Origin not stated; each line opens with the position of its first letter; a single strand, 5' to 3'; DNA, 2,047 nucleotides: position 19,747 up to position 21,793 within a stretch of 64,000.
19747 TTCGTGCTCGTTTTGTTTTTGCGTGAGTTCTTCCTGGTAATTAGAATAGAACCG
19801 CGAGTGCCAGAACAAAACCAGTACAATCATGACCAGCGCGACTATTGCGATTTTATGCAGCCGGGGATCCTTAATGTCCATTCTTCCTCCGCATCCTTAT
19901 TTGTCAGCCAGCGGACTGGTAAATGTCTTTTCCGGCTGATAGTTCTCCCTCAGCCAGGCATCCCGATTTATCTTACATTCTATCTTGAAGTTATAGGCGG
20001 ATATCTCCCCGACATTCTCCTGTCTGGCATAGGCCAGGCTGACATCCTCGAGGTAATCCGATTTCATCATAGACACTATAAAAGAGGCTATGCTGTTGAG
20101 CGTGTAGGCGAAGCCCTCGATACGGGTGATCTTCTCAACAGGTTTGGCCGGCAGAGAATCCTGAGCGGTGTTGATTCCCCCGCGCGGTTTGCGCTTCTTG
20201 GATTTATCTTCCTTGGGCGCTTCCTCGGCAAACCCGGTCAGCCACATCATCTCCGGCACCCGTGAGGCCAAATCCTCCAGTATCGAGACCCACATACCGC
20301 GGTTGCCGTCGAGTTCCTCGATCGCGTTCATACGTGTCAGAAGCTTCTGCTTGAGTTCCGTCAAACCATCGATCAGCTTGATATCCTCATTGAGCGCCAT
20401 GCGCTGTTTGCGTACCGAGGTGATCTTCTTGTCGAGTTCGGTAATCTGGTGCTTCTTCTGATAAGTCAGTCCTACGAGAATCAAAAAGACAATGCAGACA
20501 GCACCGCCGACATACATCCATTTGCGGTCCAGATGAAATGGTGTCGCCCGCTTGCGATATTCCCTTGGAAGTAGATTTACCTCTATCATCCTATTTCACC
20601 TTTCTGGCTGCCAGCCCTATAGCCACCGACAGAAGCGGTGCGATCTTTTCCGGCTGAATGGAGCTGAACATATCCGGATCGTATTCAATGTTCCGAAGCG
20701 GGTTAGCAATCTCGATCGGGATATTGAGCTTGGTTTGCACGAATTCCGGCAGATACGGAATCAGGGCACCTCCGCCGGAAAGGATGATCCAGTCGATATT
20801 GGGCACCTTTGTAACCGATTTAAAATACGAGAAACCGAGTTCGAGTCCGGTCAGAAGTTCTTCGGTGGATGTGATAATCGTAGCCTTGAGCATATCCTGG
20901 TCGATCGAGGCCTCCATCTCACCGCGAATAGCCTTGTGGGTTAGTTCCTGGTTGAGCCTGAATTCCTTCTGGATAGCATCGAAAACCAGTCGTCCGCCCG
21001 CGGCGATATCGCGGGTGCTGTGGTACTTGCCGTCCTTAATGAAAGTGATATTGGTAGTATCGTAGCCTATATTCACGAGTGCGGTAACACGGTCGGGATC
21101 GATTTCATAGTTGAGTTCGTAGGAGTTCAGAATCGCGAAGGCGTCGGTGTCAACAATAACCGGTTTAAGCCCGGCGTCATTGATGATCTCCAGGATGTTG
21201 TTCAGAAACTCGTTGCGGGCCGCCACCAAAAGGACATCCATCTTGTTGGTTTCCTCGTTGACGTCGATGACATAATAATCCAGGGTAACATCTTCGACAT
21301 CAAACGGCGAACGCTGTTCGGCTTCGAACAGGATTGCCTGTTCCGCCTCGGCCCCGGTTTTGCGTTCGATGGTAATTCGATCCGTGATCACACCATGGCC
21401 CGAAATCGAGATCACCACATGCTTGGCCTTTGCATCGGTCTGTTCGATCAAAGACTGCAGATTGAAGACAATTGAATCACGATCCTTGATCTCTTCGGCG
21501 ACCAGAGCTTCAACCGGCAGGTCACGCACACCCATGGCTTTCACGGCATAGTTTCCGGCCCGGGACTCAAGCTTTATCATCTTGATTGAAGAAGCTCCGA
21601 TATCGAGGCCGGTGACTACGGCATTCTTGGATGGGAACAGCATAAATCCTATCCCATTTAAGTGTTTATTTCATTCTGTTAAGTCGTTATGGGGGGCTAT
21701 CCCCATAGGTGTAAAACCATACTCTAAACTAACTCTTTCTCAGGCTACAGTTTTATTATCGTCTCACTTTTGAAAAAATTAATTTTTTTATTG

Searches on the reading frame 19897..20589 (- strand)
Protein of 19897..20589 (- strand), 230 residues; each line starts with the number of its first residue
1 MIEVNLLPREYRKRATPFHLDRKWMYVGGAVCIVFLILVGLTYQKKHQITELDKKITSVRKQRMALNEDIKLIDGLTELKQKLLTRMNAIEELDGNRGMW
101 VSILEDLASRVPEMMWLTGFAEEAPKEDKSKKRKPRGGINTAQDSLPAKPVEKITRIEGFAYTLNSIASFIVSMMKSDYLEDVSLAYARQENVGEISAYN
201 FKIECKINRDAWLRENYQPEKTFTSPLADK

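Call 3: search_protein_families(library=pfam, proteins=[window:19897-20589:-], max_evalue=1)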
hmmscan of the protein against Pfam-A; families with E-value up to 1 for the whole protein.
window:19897-20589:- (230 aa): 5 families
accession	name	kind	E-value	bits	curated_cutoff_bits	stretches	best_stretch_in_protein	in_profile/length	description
PF05137.18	PilN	-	5.6e-11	42.8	22.8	1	103-207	2-78/78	Fimbrial assembly protein (PilN)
PF04977.20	DivIC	-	0.056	13.7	28.9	1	43-73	20-50/80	Septum formation initiator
PF16326.10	ABC_tran_CTD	-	0.1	13.3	32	1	41-92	2-55/69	ABC transporter C-terminal domain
PF16378.10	DUF4988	-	0.11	12.7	30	1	47-89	3-44/183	Domain of unknown function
PF08165.16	FerA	-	0.16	12.4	33.9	1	44-64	34-54/65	FerA (NUC095) domain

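Call 4: search_protein_families(library=ncbifam, proteins=[window:19897-20589:-], max_evalue=1)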
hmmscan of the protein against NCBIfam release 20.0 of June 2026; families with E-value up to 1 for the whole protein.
window:19897-20589:- (230 aa): 3 families
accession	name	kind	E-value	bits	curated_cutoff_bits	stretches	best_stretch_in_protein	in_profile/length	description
NF045709.1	Amuc_1101_fam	equivalog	2.8e-07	29.7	650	1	2-135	355-486/608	Amuc_1101 family PilM-like pilus complex protein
NF049847.1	FtsL_COG5462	equivalog_domain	0.014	15.1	50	1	32-72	8-48/85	cell division protein FtsL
TIGR02976.1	phageshock_pspB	equivalog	0.61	10.4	51.7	0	33-93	11-64/75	envelope stress response membrane protein PspB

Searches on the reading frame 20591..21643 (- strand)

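Call 3: search_protein_families(library=pfam, proteins=[window:20591-21643:-], max_evalue=1)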
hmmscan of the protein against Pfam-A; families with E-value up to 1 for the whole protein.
window:20591-21643:- (350 aa): 5 families
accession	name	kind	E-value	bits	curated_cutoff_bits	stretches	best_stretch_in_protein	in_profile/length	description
PF11104.14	PilM_2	-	6.2e-58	196.8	27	1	12-348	1-339/340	Type IV pilus assembly protein PilM;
PF14450.12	FtsA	-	7.7e-07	30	31.8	1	188-322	1-119/127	Cell division protein FtsA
PF05134.19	T2SSL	-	1.4e-05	25.1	25.5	1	63-171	38-138/231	Type II secretion system (T2SS), protein L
PF06723.19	MreB_Mbl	-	0.0011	18.3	27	1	286-314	277-305/327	MreB/Mbl protein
PF06277.17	EutA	-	0.029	13.7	27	1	188-240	146-199/475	Ethanolamine utilisation protein EutA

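Call 4: search_protein_families(library=ncbifam, proteins=[window:20591-21643:-], max_evalue=1)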
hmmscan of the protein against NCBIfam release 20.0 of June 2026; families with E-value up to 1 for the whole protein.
window:20591-21643:- (350 aa): 8 families
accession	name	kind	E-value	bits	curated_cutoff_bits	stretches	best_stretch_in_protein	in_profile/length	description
TIGR01175.1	pilM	subfamily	1e-60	205.6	133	1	7-349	2-348/348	type IV pilus assembly protein PilM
NF045709.1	Amuc_1101_fam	equivalog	1e-44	153.4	650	1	9-349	6-350/608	Amuc_1101 family PilM-like pilus complex protein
TIGR01174.1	ftsA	equivalog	3.3e-10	39.6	175.85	3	136-232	149-243/371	cell division protein FtsA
NF010539.0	PRK13927.1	subfamily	0.00083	18.4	293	1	286-314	284-312/339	rod shape-determining protein MreB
NF010540.1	PRK13929.1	exception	0.0009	18.4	515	1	286-317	282-314/334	rod-share determining protein MreBH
NF011226.0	PRK14633.1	equivalog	0.0068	16.3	205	1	77-137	23-83/150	ribosome maturation factor RimP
NF011660.0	PRK15080.1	equivalog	0.016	14.5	182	1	187-224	143-180/277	ethanolamine utilization protein EutJ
TIGR01709.2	typeII_sec_gspL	equivalog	0.22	10.5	65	1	61-169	36-141/392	type II secretion system protein GspL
